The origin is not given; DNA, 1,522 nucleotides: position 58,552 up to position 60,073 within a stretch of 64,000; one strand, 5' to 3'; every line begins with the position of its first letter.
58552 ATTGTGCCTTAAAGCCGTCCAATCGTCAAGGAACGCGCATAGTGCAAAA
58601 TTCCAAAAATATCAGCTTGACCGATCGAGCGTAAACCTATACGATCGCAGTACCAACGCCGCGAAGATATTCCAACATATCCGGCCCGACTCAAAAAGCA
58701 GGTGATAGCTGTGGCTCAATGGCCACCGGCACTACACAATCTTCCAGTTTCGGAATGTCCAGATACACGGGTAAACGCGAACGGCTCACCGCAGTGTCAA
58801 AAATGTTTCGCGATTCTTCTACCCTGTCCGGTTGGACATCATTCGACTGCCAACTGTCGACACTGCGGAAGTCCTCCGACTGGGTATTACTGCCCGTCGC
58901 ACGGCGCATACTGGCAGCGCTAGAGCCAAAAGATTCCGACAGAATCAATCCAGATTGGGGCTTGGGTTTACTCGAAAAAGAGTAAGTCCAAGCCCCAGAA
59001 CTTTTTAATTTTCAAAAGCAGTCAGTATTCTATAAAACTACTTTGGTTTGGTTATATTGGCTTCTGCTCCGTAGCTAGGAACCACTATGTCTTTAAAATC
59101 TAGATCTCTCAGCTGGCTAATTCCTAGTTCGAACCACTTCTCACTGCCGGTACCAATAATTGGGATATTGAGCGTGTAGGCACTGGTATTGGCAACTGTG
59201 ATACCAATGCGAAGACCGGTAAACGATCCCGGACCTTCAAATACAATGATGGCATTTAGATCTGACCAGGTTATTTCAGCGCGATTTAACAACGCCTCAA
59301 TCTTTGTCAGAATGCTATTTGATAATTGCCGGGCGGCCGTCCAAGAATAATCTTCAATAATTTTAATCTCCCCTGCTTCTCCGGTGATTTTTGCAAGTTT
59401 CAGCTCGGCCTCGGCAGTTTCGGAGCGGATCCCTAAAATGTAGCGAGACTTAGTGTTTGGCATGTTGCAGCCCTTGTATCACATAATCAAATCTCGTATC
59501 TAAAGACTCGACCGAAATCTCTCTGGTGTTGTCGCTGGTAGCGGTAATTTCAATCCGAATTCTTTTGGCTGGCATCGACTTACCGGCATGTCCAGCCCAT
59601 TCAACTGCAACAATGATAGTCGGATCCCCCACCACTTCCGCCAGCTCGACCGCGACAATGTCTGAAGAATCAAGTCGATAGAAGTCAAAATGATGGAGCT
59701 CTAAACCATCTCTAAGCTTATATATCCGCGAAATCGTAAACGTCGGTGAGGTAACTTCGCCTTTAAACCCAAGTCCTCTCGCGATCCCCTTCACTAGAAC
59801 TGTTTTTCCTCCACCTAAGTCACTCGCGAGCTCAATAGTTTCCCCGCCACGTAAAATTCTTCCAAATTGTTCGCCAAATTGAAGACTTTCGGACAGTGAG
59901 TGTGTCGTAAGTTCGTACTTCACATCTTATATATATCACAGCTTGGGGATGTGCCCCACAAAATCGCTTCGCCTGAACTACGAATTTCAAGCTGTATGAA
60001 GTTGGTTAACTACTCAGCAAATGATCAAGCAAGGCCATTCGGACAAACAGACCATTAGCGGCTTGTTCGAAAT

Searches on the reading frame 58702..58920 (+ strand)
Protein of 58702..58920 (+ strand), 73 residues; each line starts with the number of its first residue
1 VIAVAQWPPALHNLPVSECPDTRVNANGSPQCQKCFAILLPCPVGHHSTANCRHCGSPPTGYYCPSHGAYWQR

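Call 17: search_protein_families(library=pfam, max_evalue=10, proteins=[window:58702-58920:+])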
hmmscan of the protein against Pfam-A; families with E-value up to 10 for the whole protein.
seq(73 aa): 3 families
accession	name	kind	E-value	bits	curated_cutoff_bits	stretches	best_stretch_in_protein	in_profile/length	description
PF16622.11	zf-C2H2_11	-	0.046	13.8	27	1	48-56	3-11/29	zinc-finger C2H2-type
PF13917.11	zf-CCHC_3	-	0.22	11.9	27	1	26-36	1-11/41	Zinc knuckle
PF12773.13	DZR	-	0.64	10.7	27.3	0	24-58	7-33/45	Double zinc ribbon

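Call 18: find_homologous_proteins(query=window:58702-58920:+, max_evalue=10)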
Query seq(73 aa): no candidate shares three 5-residue words with the query. No homologue found.

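Call 21: find_related_loci(query=window:58702-58920:+, collection=metagenome_contigs, flank=4000)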
Query seq(73 aa) (73 aa) in metagenome_contigs; peptide patterns used: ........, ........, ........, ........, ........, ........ (x = any residue, [..] = any of these).
191 stretches matched a pattern; 1 encode a relative of the query (tblastn E <= 1e-3); 1 distinct loci.
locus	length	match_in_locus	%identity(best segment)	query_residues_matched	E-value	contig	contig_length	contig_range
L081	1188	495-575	62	30-58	8e-7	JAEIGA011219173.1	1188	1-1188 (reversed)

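Call 29: search_protein_representatives(protein=window:58702-58920:+)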
Query: 73 residues. Proteins with E-value up to 0.001 (for the whole library): 5; up to 1e-10: 0; up to 1e-30: 0. The best 5 are listed.
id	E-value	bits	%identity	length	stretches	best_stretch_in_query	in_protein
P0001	6.3e-10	55.4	61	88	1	28-72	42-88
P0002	5.7e-09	52.3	31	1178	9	11-62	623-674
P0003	1.7e-07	47.6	36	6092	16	11-49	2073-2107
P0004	4.0e-06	43.3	34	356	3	8-70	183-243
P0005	4.0e-04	36.9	50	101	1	25-72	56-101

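Call 31: find_encoding_contigs(protein=P0001, flank=4000)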
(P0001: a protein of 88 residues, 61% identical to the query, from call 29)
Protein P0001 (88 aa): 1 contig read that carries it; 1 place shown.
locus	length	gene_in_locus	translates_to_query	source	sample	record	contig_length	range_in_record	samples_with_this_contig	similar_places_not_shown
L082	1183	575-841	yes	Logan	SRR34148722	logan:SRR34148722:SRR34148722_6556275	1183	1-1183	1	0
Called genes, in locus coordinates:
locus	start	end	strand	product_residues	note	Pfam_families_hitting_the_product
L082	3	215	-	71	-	?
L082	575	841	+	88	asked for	-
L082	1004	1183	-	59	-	?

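Call 32: find_encoding_contigs(protein=P0005, flank=4000)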
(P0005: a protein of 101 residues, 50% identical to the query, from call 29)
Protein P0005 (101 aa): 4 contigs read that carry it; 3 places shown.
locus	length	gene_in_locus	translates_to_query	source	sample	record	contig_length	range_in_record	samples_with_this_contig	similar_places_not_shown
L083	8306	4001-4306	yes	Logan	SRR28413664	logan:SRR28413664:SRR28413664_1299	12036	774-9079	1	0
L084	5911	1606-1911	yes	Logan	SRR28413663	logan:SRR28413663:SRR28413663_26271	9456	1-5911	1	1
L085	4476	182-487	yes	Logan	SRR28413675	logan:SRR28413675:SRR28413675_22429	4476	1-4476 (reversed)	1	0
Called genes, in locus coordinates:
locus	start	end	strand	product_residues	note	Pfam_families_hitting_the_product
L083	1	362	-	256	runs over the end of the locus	PF13277:YmdB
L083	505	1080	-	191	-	PF00561:Abhydrolase_1 (faint), PF06821:Ser_hydrolase, PF12146:Hydrolase_4 (weak)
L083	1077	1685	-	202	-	PF00702:Hydrolase, PF13419:HAD_2 (weak)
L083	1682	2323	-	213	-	PF00657:Lipase_GDSL, PF13472:Lipase_GDSL_2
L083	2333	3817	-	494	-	PF12072:RNase_Y_N, PF00013:KH_1 (weak), PF22891:KH_PNO1_2nd (weak), PF01966:HD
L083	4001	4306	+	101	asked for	-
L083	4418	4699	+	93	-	PF01817:CM_2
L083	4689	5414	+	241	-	PF02826:2-Hacid_dh_C (weak), PF03446:NAD_binding_2, PF03807:F420_oxidored, PF02153:PDH_N, PF26213:TYRAAT1_C (weak)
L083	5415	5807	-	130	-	PF00814:TsaD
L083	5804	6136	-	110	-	PF02367:TsaE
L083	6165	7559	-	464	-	PF00932:LTD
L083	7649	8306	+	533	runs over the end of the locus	PF05157:MshEN, PF00437:T2SSE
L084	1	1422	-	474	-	?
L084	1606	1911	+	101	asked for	-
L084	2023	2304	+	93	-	PF01817:CM_2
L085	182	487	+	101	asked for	-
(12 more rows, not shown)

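Call 35: find_homologous_proteins(query=A1, max_evalue=1)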
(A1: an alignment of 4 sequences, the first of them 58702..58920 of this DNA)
Query A1 (4 sequences) (73 aa, profile of the alignment): 2 proteins with E <= 1 among 81 candidates.
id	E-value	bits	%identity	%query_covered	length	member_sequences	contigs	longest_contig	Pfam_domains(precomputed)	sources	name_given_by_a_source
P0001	8.4e-36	140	58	58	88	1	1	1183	-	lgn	-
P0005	2.8e-25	106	53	59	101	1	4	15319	-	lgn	-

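Call 41: predict_structure(alignment_id=A2)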
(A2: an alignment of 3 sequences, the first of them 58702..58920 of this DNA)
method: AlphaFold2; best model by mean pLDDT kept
length: 73 residues; sequences in the alignment: 3
mean_pLDDT: 58.3   pTM: 0.41
mean pLDDT of the five models: 58.3, 56.8, 38.9, 38.6, 36.8
residues with pLDDT >= 90: 0; 70-90: 23; 50-70: 21; < 50: 29
segments of 3 or more residues with pLDDT < 50: 1-18, 49-58
pLDDT, mean of each block of 10 residues (from residue 1): 40 47 72 77 57 47 70 55
secondary structure, 60 per line:
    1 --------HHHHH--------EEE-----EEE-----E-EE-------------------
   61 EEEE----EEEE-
elements in order: H9-13 E22-24 E30-32 E61-64 E69-72

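Call 43: search_solved_structures(query=A1, max_evalue=10, show_alignments=3)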
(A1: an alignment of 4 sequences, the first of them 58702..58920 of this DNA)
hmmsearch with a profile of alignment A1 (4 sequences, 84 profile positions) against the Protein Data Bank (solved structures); distinct sequences matched with E-value up to 10: 1.
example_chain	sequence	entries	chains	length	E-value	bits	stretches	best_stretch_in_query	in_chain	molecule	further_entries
8k9e_A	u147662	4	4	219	1.1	13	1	25-69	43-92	Cytochrome c7-like domain-containing protein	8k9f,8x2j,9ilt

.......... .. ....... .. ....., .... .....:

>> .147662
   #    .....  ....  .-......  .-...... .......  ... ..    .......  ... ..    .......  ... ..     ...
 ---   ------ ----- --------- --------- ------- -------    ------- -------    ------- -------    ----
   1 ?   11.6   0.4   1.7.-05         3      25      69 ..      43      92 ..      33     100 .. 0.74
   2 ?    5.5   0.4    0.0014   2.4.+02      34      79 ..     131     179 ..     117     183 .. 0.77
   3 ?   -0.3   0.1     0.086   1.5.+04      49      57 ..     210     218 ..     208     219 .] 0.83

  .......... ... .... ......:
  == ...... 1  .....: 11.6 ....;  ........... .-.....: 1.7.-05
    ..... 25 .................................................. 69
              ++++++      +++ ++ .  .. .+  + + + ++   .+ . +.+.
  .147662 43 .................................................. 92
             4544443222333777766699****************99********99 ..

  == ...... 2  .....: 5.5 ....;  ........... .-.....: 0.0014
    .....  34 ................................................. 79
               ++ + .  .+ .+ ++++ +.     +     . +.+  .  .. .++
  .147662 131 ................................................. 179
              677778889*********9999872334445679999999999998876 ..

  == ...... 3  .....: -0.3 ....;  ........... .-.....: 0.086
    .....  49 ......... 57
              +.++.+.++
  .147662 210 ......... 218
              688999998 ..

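Call 45: fold_search(model_id=the predicted structure, library=pdb)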
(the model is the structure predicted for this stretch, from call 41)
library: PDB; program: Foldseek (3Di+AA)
matches with E <= 10: 4; with E <= 0.001: 0
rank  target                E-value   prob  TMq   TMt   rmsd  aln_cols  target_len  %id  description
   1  7e44_A                7.3e+00  0.08  0.31  0.10   2.6        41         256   10  Crystal structure of NudC complexed with dpCoA (released 2021-07-28)
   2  8q5b_MODEL_1_A        7.8e+00  0.06  0.35  0.42   3.5        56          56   12  Characterization of the zinc finger u-protein HVO_0758 from Haloferax volcanii: biological roles, zinc binding (released 2023-12-27)
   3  2fcw_B                8.4e+00  0.01  0.18  0.17  13.3        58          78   17  Structure of a Complex Between the Pair of the LDL Receptor Ligand-Binding Modules 3-4 and the Receptor Associated Pro (released 2006-05-16)
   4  7abh_F                9.0e+00  0.04  0.23  0.23   2.7        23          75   26  Human pre-Bact-2 spliceosome (SF3b/U2 snRNP portion) (released 2020-12-09)

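Call 59: search_protein_families(library=ncbifam, max_evalue=10, proteins=[window:58702-58920:+, P0001, P0005])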
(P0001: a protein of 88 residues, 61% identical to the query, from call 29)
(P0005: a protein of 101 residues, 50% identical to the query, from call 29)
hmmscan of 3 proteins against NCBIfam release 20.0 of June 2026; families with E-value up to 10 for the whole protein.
seq(73 aa): 1 family
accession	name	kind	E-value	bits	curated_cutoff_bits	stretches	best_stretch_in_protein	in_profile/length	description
NF011455.0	PRK14873.1-5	equivalog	9.9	4.2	969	1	15-69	384-436/675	primosomal protein N'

P0001 (88 aa): 2 families
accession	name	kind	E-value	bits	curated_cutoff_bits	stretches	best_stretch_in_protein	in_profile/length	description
NF011451.0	PRK14873.1-1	equivalog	0.16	10.1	1147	1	44-84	462-506/764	primosome assembly protein PriA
NF011452.0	PRK14873.1-2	equivalog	1.6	6.8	980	1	44-84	432-467/708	primosomal protein N'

P0005 (101 aa): 1 family
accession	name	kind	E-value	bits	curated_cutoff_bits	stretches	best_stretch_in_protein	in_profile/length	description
NF033704.1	helico_Hpn_like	equivalog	0.2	11.9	35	1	66-84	26-44/71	nickel-binding protein HpnL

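Call 83: list_cluster_members(proteins=[window:58702-58920:+, window:58711-58920:+, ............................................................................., P0001, P0005, window:58719-58982:+, window:58694-58948:-])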
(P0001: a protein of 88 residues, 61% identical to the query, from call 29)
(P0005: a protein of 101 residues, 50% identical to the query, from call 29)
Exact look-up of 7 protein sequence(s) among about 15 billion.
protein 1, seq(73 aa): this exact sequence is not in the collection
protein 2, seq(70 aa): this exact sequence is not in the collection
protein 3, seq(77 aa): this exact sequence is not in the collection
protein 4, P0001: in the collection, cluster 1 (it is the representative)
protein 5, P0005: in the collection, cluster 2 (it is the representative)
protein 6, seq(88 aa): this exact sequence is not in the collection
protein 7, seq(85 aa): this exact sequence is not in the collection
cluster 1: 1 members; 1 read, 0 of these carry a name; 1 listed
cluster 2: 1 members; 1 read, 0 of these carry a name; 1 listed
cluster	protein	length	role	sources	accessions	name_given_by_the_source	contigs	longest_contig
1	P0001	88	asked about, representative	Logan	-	-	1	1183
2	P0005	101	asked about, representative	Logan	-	-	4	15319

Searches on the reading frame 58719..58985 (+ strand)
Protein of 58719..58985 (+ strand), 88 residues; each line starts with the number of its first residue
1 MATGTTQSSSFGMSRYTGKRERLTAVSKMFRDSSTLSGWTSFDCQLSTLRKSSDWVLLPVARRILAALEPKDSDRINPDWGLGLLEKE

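Call 11: find_encoding_contigs(protein=window:58719-58985:+, flank=3000)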
Protein window:58719-58985:+ (88 aa): no gene with exactly this product is on record in the collection.

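Call 17: search_protein_families(library=pfam, max_evalue=10, proteins=[window:58719-58982:+])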
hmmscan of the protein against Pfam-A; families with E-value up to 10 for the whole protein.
seq(88 aa): 0 families

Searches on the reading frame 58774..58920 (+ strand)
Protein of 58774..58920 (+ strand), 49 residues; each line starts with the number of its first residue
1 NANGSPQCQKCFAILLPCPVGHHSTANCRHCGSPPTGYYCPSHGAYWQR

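Call 78: predict_structure(alignment_id=A4)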
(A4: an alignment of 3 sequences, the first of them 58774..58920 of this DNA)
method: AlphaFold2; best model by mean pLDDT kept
length: 49 residues; sequences in the alignment: 3
mean_pLDDT: 62.2   pTM: 0.40
mean pLDDT of the five models: 62.2, 55.2, 44.9, 43.8, 40.5
residues with pLDDT >= 90: 0; 70-90: 18; 50-70: 20; < 50: 11
segments of 3 or more residues with pLDDT < 50: 30-34
pLDDT, mean of each block of 10 residues (from residue 1): 63 74 52 59 63
secondary structure, 60 per line:
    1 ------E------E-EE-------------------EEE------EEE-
elements in order: E37-39 E46-48

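Call 80: fold_search(model_id=the predicted structure, library=pdb)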
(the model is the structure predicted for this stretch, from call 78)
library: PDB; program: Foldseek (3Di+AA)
matches with E <= 10: 68; with E <= 0.001: 0
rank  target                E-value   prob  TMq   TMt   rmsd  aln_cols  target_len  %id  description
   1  5nus_B                1.5e+00  0.08  0.29  0.20   7.7        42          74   26  Structure of a minimal complex between p44 and p34 from Chaetomium thermophilum (released 2017-10-18)
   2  5xob                  1.6e+00  0.44  0.50  0.07   2.5        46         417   13  Crystal structure of apo TiaS (tRNAIle2 agmatidine synthetase) (released 2018-08-29)
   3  9e6q_Ai               2.1e+00  0.21  0.43  0.25   3.0        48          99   14  Cryo-EM structure of the Pyrobaculum calidifontis 50S ribosomal subunit in complex with Dri (released 2024-11-20)
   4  2ba1_A                2.2e+00  0.33  0.46  0.14   2.2        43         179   16  Archaeal exosome core (released 2005-11-22)
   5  8yoz_B                2.4e+00  0.28  0.50  0.34   2.5        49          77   12  Crystal structure of the small zinc-finger protein ZifS (TTHA0897) from Thermus thermophilus HB8. (released 2025-03-19)
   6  6hko_I                2.6e+00  0.16  0.46  0.36   5.1        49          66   16  Yeast RNA polymerase I elongation complex bound to nucleotide analog GMPCPP (released 2019-04-03)
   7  4rvz                  2.8e+00  0.28  0.50  0.07   2.5        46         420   13  Crystal structure of tRNA fluorescent labeling enzyme (released 2015-03-11)
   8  5flm_I                3.0e+00  0.21  0.51  0.24   3.4        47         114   19  Structure of transcribing mammalian RNA polymerase II (released 2016-01-20)
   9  5m3m_I                3.0e+00  0.15  0.43  0.21   2.5        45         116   16  Free monomeric RNA polymerase I at 4.0A resolution (released 2016-11-23)
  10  6blo_I                3.7e+00  0.21  0.52  0.24   3.5        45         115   11  Pol II elongation complex with an abasic lesion at i+1 position (released 2018-02-28)
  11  6ted_I                3.7e+00  0.20  0.52  0.25   3.3        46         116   17  Structure of complete, activated transcription complex Pol II-DSIF-PAF-SPT6 uncovers allosteric elongation activation  (released 2020-07-22)
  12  6tps_I                4.0e+00  0.12  0.45  0.33   2.7        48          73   19  early intermediate RNA Polymerase I Pre-initiation complex - eiPIC (released 2020-03-18)
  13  5iw4_B                4.6e+00  0.20  0.48  0.10   2.6        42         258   10  Crystal structure of E. coli NudC in complex with NAD (released 2016-07-13)
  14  7oqy_Y                4.6e+00  0.16  0.46  0.26   2.3        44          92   16  Cryo-EM structure of the cellular negative regulator TFS4 bound to the archaeal RNA polymerase (released 2021-08-25)
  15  6gmh_I                4.6e+00  0.16  0.52  0.25   2.8        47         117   17  Structure of activated transcription complex Pol II-DSIF-PAF-SPT6 (released 2018-08-22)
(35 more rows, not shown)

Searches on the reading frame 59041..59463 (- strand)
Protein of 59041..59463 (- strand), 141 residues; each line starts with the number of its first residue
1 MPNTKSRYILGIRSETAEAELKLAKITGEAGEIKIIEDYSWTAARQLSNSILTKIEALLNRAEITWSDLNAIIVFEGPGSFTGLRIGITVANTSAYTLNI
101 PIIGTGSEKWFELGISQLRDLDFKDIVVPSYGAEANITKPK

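Call 66: search_protein_families(library=pfam, proteins=[window:59041-59463:-])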
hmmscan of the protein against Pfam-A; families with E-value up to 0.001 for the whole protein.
window:59041-59463:- (141 aa): 1 family
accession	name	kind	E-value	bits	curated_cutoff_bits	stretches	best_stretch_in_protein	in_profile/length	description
PF00814.31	TsaD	-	9.1e-17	62.1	24.8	1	43-104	25-86/264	tRNA N6-adenosine threonylcarbamoyltransferase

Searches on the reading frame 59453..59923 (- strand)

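Call 66: search_protein_families(library=pfam, proteins=[window:59453-59923:-])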
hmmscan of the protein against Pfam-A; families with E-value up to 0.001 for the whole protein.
window:59453-59923:- (157 aa): 1 family
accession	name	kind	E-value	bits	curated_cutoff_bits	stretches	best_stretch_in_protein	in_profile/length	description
PF02367.23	TsaE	-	3.2e-31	108.4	26.6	1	8-136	2-128/128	Threonylcarbamoyl adenosine biosynthesis protein TsaE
